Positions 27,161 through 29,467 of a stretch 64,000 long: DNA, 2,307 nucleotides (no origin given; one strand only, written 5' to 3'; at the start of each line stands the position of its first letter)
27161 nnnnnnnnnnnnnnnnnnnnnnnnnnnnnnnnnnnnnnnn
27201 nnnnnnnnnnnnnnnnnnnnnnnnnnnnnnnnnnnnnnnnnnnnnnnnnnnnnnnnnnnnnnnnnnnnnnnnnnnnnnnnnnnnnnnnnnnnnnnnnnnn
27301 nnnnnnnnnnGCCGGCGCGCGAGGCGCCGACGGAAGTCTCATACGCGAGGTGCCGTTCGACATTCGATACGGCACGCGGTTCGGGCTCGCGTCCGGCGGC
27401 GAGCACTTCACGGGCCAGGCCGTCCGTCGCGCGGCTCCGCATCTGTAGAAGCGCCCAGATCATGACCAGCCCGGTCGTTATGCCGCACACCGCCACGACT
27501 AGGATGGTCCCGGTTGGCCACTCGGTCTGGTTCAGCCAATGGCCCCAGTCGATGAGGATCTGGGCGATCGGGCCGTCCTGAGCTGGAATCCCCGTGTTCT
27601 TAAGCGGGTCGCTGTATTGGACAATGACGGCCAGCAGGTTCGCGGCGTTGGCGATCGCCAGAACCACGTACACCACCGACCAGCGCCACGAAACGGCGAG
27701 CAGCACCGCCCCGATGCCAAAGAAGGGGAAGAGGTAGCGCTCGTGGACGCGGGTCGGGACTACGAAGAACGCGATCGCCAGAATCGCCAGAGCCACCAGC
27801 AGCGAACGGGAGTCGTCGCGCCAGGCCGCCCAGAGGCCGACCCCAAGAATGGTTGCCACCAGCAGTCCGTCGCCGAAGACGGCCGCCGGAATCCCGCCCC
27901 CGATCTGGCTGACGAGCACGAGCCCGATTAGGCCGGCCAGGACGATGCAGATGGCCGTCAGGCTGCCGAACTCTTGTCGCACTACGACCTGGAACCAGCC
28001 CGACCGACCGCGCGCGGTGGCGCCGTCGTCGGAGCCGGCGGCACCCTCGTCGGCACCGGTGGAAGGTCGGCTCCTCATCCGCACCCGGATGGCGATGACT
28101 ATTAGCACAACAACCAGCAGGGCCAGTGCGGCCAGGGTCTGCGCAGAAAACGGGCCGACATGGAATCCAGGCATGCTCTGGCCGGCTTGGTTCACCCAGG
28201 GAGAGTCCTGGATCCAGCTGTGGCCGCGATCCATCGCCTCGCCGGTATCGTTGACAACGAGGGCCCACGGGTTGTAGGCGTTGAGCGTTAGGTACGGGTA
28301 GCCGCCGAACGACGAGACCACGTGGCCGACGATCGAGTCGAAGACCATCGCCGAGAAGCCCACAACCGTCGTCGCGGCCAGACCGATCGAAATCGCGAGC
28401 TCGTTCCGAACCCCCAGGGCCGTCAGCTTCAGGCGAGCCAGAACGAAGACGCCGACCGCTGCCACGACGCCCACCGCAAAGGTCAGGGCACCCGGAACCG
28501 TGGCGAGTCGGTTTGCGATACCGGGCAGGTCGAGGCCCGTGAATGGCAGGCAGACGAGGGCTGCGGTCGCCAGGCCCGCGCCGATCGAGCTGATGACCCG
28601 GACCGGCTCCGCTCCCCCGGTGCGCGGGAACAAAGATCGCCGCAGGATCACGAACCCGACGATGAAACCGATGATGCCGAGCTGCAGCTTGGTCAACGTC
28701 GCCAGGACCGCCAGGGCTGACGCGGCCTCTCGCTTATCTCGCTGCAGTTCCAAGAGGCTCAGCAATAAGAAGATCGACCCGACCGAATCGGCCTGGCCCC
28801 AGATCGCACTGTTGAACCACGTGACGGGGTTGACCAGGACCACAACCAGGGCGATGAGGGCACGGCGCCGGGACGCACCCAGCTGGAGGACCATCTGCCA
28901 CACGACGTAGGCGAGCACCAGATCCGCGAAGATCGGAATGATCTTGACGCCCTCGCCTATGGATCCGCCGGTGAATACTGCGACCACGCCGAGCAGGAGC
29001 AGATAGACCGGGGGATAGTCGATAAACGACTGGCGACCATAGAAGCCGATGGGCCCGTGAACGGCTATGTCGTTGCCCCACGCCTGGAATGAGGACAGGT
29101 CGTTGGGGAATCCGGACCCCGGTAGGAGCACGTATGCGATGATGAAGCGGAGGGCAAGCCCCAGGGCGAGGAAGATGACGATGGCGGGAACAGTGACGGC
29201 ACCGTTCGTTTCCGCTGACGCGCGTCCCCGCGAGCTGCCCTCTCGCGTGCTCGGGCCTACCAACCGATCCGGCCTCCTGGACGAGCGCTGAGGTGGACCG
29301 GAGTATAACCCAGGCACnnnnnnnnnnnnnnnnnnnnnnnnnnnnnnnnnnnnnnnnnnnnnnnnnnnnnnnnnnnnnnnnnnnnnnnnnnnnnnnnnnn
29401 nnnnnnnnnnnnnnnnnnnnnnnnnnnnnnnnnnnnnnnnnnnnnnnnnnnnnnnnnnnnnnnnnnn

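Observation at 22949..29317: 2122-aa fusion of two GT-C glycosyltransferase modules with an inserted beta-propeller-like domain and a Pro-rich repeat tail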

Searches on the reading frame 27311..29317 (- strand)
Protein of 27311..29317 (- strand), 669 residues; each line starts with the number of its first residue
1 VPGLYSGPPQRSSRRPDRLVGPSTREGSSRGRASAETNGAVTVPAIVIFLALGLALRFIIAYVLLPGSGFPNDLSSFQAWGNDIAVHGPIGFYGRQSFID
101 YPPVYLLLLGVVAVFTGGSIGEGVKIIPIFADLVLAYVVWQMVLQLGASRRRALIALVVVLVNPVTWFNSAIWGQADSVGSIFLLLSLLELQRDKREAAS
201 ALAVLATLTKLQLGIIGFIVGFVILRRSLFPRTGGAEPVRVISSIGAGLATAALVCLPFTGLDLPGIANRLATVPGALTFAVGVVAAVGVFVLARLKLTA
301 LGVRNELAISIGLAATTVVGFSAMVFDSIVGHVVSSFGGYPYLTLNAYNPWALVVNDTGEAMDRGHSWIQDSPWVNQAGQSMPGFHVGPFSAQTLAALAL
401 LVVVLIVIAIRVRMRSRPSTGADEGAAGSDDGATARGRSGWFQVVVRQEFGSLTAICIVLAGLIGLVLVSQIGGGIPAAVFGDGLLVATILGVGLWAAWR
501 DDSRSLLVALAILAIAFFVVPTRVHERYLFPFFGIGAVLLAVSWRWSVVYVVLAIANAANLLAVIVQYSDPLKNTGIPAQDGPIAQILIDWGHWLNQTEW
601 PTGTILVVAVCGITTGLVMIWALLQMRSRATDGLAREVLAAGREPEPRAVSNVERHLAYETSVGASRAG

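Call 6: search_protein_families(library=pfam, proteins=[window:27311-29317:-], max_evalue=10)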
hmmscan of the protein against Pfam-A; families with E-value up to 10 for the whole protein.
seq(669 aa): 1 family
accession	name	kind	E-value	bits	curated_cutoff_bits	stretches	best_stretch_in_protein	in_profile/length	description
PF09852.15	DUF2079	-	0.0055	16.3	28.2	1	137-240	79-176/459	Predicted membrane protein (DUF2079)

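Call 22: search_protein_families(library=pfam, alignment_id=A2, max_evalue=1)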
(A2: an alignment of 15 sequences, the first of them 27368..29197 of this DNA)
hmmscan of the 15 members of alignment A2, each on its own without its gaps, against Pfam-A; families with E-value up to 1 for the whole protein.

A. member 1, window:27368-29197:- (610 aa): 2 families
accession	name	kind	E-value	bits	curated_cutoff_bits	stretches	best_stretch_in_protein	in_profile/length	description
PF09594.16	GT87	-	0.0039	17.4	25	1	59-198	2-126/237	Glycosyltransferase family 87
PF09852.15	DUF2079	-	0.28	10.7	28.2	1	97-200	79-176/459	Predicted membrane protein (DUF2079)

B. families by the number of members that match (of 15 scanned): 10 families
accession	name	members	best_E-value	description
PF03155.21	Alg6_Alg8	8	1.2e-07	ALG6, ALG8 glycosyltransferase family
PF09594.16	GT87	6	6.4e-06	Glycosyltransferase family 87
PF09852.15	DUF2079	2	0.0033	Predicted membrane protein (DUF2079)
PF04403.18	PqiA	1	0.0014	Paraquat-inducible protein A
PF05887.16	Trypan_PARP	1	0.0037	Procyclic acidic repetitive protein (PARP)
PF00420.29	Oxidored_q2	1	0.1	NADH-ubiquinone/plastoquinone oxidoreductase chain 4L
PF25147.1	Ribophorin_II_C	1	0.15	Ribophorin_II, C-terminal domain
PF05545.16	FixQ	1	0.16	Cbb3-type cytochrome oxidase component FixQ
PF09843.14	DUF2070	1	0.8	Predicted membrane protein (DUF2070)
PF19395.4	DUF5970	1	0.88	Family of unknown function (DUF5970)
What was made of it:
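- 27368..29197 (-): N-terminal GT-C module (residues 41-650, about 16 TM helices). It belongs to an uncharacterised family with weak ALG6/8, GT87 and PIG-U similarity. Pfam on homologue N-modules gives ALG6_ALG8 in 8 of 15 and GT87 in 6 of 15 (call 22).
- On ALG6/ALG8 (GT57): 8 of 15 homologue N-modules hit at E<=1 (best 1.2e-7) (call 22).
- On GT87 (PimE / MptC type): The window scores 17.4 bits (call 22).
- The window's N-module passes no glycosyltransferase family threshold (call 22).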

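Call 26: predict_structure(alignment_id=A2)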
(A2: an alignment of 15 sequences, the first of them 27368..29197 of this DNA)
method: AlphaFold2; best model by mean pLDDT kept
length: 610 residues; sequences in the alignment: 15
mean_pLDDT: 76.4   pTM: 0.81
mean pLDDT of the five models: 76.4, 76.1, 73.5, 73.1, 73.1
residues with pLDDT >= 90: 145; 70-90: 274; 50-70: 129; < 50: 62
segments of 3 or more residues with pLDDT < 50: 26-28, 128-131, 298-307, 318-329, 380-398, 608-610
pLDDT, mean of each block of 10 residues (from residue 1): 57 58 50 74 85 72 83 79 76 89 91 88 57 70 94 95 92 87 95 90 93 88 85 85 93 92 92 92 78 54 48 54 48 63 71 87 91 74 44 45 65 80 86 79 83 92 91 83 56 83 89 79 62 49 68 74 68 84 85 85 61
secondary structure, 60 per line:
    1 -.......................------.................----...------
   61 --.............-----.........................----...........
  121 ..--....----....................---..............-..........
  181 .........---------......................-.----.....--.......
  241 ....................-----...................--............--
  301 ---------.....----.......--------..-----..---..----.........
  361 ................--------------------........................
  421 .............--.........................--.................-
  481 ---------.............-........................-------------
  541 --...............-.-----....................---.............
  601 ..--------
elements in order: H2-24 H31-47 H63-75 H81-105 H110-122 H125-128 H133-152 H156-169 H171-189 H199-220 H227-231 H234-260 H266-283 H287-298 H310-314 H319-325 H352-376 H397-433 H438-460 H463-479 H490-502 H504-527 H543-557 H566-584 H588-602
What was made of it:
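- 27368..29197 (-): AF2 pLDDT 76, pTM 0.81 (call 26).
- On GT-C fold glycosyltransferase (N-terminal module): AF2 pTM 0.81 (call 26).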

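Call 31: search_protein_representatives(alignment_id=A2)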
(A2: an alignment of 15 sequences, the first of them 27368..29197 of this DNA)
Query: 15 sequences, 583 profile positions. Proteins with E-value up to 0.001 (for the whole library): 6626; up to 1e-10: 3404; up to 1e-30: 597. The best 150 are listed.
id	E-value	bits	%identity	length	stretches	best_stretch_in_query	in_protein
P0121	5.2e-254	860.6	-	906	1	3-579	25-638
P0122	5.1e-244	827.6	-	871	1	3-578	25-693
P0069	2.8e-230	782.3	-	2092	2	3-577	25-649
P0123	5.9e-214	728.4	-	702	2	4-561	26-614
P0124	6.4e-214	728.3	-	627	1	3-574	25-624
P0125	2.6e-172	590.9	-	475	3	2-231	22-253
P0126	4.5e-172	590.1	-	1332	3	4-228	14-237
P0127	4.0e-165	567.1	-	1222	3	4-227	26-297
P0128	1.4e-163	562.0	-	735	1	2-392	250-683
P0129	3.4e-157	541.0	-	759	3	3-221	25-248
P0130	2.5e-152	524.9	-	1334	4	5-231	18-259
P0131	9.0e-152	523.0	-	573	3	2-228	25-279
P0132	1.3e-149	515.9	-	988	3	3-235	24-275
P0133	3.1e-147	508.0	-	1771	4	5-225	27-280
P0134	1.4e-144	499.3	-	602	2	2-343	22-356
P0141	8.9e-124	430.6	-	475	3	6-233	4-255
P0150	3.6e-107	375.7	-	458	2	3-229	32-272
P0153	1.8e-101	356.9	-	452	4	4-232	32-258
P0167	1.1e-90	321.3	-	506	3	8-221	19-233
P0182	3.1e-84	300.0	-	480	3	4-238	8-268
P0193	3.6e-81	289.9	-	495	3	6-237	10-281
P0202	2.8e-77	277.1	-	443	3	7-223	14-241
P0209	1.3e-73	265.0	-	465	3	8-245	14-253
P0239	1.8e-61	224.9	-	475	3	6-236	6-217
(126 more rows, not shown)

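Call 32: search_protein_families(library=pfam, proteins=[P0125, P0141, P0150, P0153, P0167, P0182, P0193, P0202, P0209, P0239], max_evalue=0.01)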
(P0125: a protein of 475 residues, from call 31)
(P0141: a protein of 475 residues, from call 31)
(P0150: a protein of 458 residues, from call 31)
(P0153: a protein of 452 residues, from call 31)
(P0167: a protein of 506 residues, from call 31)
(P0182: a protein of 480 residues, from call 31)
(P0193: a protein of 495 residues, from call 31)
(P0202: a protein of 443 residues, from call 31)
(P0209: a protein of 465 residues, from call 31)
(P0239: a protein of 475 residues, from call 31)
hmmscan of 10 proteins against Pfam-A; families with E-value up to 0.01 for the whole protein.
P0125 (475 aa): 2 families
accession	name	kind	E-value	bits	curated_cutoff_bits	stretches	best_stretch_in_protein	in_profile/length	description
PF03155.21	Alg6_Alg8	-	0.00011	21.8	25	1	115-402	92-387/482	ALG6, ALG8 glycosyltransferase family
PF09594.16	GT87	-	0.0028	17.9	25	1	116-356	28-237/237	Glycosyltransferase family 87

P0141 (475 aa): 0 families

P0150 (458 aa): 2 families
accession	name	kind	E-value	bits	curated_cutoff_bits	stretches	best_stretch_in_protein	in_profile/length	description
PF09594.16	GT87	-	9.5e-05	22.7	25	1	124-211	32-122/237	Glycosyltransferase family 87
PF15971.10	Mannosyl_trans4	-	0.0035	17.6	33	1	120-217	43-139/163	DolP-mannose mannosyltransferase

P0153 (452 aa): 0 families

P0167 (506 aa): 3 families
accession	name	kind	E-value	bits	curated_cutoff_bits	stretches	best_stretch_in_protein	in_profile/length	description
PF03155.21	Alg6_Alg8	-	1.8e-07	31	25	2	98-232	83-224/482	ALG6, ALG8 glycosyltransferase family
PF09594.16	GT87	-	2.2e-07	31.3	25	1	73-339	3-236/237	Glycosyltransferase family 87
PF13231.12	PMT_2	-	9.2e-05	23.1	26.1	1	102-210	23-140/160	Dolichyl-phosphate-mannose-protein mannosyltransferase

P0182 (480 aa): 0 families

P0193 (495 aa): 0 families

P0202 (443 aa): 1 family
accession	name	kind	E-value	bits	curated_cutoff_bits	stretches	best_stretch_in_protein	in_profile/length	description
PF06728.19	PIG-U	-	0.0073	15.9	24.5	1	127-242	121-230/378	GPI transamidase subunit PIG-U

P0209 (465 aa): 1 family
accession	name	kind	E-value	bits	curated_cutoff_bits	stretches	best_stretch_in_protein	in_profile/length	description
PF03155.21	Alg6_Alg8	-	0.00015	21.3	25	1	293-402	280-389/482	ALG6, ALG8 glycosyltransferase family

P0239 (475 aa): 1 family
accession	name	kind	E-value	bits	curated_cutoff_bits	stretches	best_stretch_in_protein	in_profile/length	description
PF03155.21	Alg6_Alg8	-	0.0044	16.5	25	1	290-371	301-382/482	ALG6, ALG8 glycosyltransferase family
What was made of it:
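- On ALG6/ALG8 (GT57): One standalone relative reaches 31 bits (call 32).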

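Call 33: fold_search(model_id=the predicted structure, library=pdb)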
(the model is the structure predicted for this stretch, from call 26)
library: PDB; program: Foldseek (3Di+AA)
matches with E <= 10: 267; with E <= 0.001: 0
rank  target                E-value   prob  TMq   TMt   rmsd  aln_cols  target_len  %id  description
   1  9wno_A                1.8e-03  1.00  0.46  0.65   8.7       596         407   12  Cryo-EM structure of Candida glabrata GPI mannosyltransferase I bound to Dol-P-Man (released 2025-12-03)
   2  7e9s_A                2.3e-03  1.00  0.34  0.25  15.8       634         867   12  Archaeal oligosaccharyltransferase AglB from Archaeoglobus fulgidus in complex with an inhibitory peptide and a dolich (released 2021-09-08)
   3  3wak                  3.1e-03  1.00  0.33  0.25  21.7       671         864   12  Crystal structure of the Archaeoglobus fulgidus oligosaccharyltransferase (O29867_ARCFU) in the apo form (released 2013-10-30)
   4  6snh_X                9.8e-03  1.00  0.38  0.47  13.0       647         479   12  Cryo-EM structure of yeast ALG6 in complex with 6AG9 Fab and Dol25-P-Glc (released 2020-03-11)
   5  9n9j_I                1.2e-02  1.00  0.34  0.30  22.7       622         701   11  Structure of a GRP94 folding intermediate engaged with a CCDC134- and FKBP11-bound secretory translocon (released 2025-11-19)
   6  8imx_U                1.3e-02  1.00  0.27  0.38  20.7       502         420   10  Cryo-EM structure of GPI-T with a chimeric GPI-anchored protein (released 2023-08-16)
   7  9s6r_A                2.5e-02  0.99  0.27  0.38  13.1       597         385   10  Ternary cryo-EM structure of yeast ALG3 with Dol25-PP-GlcNAc2Man5, Dol25-P-Man, and Fab (released 2026-03-18)
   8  7bx8_A                3.9e-02  0.77  0.21  0.14  19.5       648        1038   12  Mycobacterium smegmatis arabinosyltransferase complex EmbB2-AcpM2 in symmetric "resting state" (released 2020-05-27)
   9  7bvc_B                4.7e-02  0.85  0.24  0.16  19.4       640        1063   12  Cryo-EM structure of Mycobacterium smegmatis arabinosyltransferase EmbA-EmbB-AcpM2 in complex with ethambutol (released 2020-04-29)
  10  4tph_A                4.7e-02  0.16  0.09  0.11  22.9       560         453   13  Selectivity mechanism of a bacterial homologue of the human drug peptide transporters PepT1 and PepT2 (released 2014-07-09)
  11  7bvh_A                5.7e-02  0.54  0.20  0.13  22.7       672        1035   12  Crystal structure of arabinosyltransferase EmbC2-AcpM2 complex from Mycobacterium smegmatis complexed with di-arabinos (released 2020-04-29)
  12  8qqk_A                5.9e-02  0.30  0.12  0.11  23.2       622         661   11  Cryo-EM structure of E. coli cytochrome bo3 quinol oxidase assembled in peptidiscs (released 2024-04-24)
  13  5gmy_A                6.2e-02  0.97  0.33  0.25  20.4       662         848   11  Crystal structure of the Archaeoglobus fulgidus oligosaccharyltransferase (O29867_ARCFU) tethered with an acceptor pep (released 2017-02-01)
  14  6igk_A                6.5e-02  0.18  0.10  0.13  30.0       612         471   10  Crystal Structure of human ETB receptor in complex with Endothelin-3 (released 2018-11-21)
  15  4tpj_B                7.6e-02  0.12  0.09  0.10  22.6       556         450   12  Selectivity mechanism of a bacterial homologue of the human drug peptide transporters PepT1 and PepT2 (released 2014-07-09)
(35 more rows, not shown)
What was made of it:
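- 27368..29197 (-): The Foldseek top hits are GT-C enzymes: 9wno_A with TMt 0.65, then AglB, ALG6, ALG3, Emb and PimE, plus PIG-U, a non-catalytic GT-C-fold subunit (call 33).
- On GT-C fold glycosyltransferase (N-terminal module): Foldseek probability is 1.0 to GPI-MT-I (TMt 0.65), AglB and ALG6 and 0.99 to ALG3; Emb proteins (0.54-0.85) and PimE (0.72) score lower (call 33).
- Closest known: GT-C enzymes with appended extracytoplasmic binding domains: EmbA/B/C and AftD. Same: Emb proteins appear among the fold hits (call 33).
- N-module: it has a GT-C fold (calls 26, 33). The best fold matches are active transferases (call 33).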

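Call 56: list_cluster_members(proteins=[P0125, P0141, P0150, P0153, P0167, P0182, P0193, P0202, P0209, P0239])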
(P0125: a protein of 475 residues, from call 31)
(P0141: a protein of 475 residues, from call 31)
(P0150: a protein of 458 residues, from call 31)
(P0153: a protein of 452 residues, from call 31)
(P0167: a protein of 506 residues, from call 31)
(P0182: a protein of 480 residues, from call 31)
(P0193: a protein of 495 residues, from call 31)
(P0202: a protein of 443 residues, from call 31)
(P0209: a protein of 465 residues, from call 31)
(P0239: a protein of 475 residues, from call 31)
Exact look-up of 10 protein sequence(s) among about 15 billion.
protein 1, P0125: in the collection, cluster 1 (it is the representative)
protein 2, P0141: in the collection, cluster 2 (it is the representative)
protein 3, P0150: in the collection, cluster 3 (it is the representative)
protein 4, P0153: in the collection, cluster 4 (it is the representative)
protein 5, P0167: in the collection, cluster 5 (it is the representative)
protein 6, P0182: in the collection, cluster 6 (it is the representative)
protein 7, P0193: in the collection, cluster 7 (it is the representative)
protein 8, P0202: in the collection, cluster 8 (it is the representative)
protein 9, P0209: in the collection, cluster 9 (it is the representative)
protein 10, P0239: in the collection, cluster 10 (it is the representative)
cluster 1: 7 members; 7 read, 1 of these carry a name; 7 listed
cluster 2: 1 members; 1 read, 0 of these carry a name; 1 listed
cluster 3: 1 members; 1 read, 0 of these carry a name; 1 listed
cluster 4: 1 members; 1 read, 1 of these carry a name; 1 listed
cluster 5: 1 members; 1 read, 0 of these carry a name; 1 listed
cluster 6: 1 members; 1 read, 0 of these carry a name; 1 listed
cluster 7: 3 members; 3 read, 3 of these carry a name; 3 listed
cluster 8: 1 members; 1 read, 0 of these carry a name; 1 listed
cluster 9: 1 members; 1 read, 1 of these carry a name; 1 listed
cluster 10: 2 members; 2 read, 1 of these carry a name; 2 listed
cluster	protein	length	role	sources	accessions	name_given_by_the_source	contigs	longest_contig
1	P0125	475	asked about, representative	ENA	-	-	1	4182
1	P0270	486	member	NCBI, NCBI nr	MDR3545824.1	MAG: hypothetical protein P4L30_08690, partial [Candidatus Limnocylindrales bacterium] | hypothetical protein [Candidatus Limnocylindrales bacterium]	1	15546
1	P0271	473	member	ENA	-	-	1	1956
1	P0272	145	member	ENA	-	-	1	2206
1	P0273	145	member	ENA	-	-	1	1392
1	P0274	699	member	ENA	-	-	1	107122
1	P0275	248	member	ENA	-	-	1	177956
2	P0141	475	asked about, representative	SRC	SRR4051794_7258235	-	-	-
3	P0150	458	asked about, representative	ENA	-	-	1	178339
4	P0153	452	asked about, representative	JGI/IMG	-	Gpi18-like mannosyltransferase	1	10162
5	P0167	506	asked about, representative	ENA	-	-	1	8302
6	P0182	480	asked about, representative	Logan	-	-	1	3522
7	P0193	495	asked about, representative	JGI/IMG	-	Gpi18-like mannosyltransferase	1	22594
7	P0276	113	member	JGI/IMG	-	hypothetical protein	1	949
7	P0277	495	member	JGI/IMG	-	Gpi18-like mannosyltransferase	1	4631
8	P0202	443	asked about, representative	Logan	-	-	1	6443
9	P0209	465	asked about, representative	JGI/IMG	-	dolichyl-phosphate-mannose-protein mannosyltransferase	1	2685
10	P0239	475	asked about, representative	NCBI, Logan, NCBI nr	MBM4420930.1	MAG: hypothetical protein FJ034_04995 [Chloroflexi bacterium] | hypothetical protein [Chloroflexota bacterium]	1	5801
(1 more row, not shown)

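Call 57: find_encoding_contigs(protein=P0150, flank=8000, max_places=1)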
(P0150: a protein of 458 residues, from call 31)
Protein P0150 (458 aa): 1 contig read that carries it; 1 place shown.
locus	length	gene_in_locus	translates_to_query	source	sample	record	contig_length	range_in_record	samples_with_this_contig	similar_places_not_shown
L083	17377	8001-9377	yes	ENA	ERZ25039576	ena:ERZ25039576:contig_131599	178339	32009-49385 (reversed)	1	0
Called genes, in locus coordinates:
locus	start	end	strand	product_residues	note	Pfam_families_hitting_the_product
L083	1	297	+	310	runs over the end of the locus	PF02463:SMC_N (weak)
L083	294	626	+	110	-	PF05258:DciA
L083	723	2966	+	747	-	-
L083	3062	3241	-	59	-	-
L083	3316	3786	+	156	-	PF01694:Rhomboid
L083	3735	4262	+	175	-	PF02577:BFN_dom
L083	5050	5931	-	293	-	-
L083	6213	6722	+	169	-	-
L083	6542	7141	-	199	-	-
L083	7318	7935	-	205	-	-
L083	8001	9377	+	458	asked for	-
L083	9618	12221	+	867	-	PF02366:PMT, PF13231:PMT_2 (weak)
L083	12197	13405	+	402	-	PF16192:PMT_4TMC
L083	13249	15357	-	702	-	PF13263:PHP_C, PF13439:Glyco_transf_4, PF13579:Glyco_trans_4_4, PF20706:GT4-conflict, PF00534:Glycos_transf_1, PF13692:Glyco_trans_1_4, PF13524:Glyco_trans_1_2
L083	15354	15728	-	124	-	PF03279:Lip_A_acyltrans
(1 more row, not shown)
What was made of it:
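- Tried and rejected: It lies in the syntenic locus of a contig whose genes are broken and mis-joined throughout, which is probably long-read indel noise (call 57).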

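Call 58: find_encoding_contigs(protein=P0193, flank=8000, max_places=1)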
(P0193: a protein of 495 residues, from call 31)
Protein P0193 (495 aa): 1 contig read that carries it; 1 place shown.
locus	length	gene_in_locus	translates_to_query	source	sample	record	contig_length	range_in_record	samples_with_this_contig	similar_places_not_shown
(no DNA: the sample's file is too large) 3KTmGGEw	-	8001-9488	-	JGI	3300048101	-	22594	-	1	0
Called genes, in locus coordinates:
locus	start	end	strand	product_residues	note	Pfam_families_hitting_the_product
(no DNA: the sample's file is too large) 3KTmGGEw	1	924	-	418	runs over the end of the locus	PF00930:DPPIV_N (faint), PF26549:Tricorn_N, PF26550:Tricorn_2nd, PF07676:PD40 (weak)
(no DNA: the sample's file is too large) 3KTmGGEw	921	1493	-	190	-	PF07638:Sigma70_ECF (weak), PF04542:Sigma70_r2, PF08281:Sigma70_r4_2, PF04545:Sigma70_r4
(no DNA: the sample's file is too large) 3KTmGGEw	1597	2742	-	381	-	PF01594:AI-2E_transport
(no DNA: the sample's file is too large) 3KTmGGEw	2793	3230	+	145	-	-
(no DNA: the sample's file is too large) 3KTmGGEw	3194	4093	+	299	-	PF00800:PDT, PF01842:ACT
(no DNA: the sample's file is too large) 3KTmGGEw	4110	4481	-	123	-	PF01741:MscL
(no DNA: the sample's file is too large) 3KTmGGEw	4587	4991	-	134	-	PF14520:HHH_5 (weak), PF14229:DUF4332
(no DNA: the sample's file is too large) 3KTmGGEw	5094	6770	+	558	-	PF01935:DUF87 (weak), PF05872:HerA_C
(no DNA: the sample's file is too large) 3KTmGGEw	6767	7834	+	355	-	-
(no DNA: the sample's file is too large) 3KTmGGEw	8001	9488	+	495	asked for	-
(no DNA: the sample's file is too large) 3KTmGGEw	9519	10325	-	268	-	PF03976:PPK2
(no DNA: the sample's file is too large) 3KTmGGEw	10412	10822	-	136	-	-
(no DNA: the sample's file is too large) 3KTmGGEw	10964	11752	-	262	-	PF01186:Lysyl_oxidase (faint)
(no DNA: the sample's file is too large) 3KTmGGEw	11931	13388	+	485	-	PF00171:Aldedh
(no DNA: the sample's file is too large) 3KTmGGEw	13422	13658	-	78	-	-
